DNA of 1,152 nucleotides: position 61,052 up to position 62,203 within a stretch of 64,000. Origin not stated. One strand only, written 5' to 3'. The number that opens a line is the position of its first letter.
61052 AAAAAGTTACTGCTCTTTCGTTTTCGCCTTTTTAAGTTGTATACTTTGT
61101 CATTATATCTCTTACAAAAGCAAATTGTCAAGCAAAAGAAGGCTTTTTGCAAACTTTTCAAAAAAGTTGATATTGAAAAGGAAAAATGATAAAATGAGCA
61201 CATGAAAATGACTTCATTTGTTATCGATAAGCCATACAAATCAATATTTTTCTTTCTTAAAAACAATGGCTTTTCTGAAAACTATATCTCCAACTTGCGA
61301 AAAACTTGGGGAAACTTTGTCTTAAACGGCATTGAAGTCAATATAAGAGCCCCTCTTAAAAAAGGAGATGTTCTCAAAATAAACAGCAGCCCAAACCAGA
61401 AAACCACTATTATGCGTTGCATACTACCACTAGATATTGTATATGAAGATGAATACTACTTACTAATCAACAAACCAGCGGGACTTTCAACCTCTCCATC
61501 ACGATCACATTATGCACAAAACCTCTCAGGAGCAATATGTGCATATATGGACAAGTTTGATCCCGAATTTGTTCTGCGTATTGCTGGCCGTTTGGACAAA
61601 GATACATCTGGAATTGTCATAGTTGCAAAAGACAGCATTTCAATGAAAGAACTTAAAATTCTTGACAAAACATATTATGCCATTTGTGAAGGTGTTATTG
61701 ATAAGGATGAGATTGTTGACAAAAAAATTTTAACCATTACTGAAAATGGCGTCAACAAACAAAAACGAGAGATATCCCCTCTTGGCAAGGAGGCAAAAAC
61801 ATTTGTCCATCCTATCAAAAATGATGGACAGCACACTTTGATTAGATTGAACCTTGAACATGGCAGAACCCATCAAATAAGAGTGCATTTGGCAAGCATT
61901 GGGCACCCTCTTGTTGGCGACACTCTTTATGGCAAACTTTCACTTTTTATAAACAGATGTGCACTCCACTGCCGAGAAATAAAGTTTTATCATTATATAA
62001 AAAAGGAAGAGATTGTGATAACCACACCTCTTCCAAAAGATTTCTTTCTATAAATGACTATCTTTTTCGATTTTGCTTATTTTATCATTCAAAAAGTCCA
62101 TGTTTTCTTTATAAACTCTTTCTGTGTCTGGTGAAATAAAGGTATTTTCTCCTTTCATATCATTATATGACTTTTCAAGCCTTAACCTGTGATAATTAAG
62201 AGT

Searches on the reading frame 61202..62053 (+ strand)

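Call 76: search_protein_families(library=pfam, proteins=[window:61202-62053:+], max_evalue=0.00001)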
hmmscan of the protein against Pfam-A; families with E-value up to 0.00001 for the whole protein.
window:61202-62053:+ (283 aa): 1 family
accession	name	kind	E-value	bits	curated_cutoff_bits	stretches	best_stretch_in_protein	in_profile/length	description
PF00849.27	PseudoU_synth_2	-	4.8e-27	95.5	26.8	1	85-232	1-152/152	RNA pseudouridylate synthase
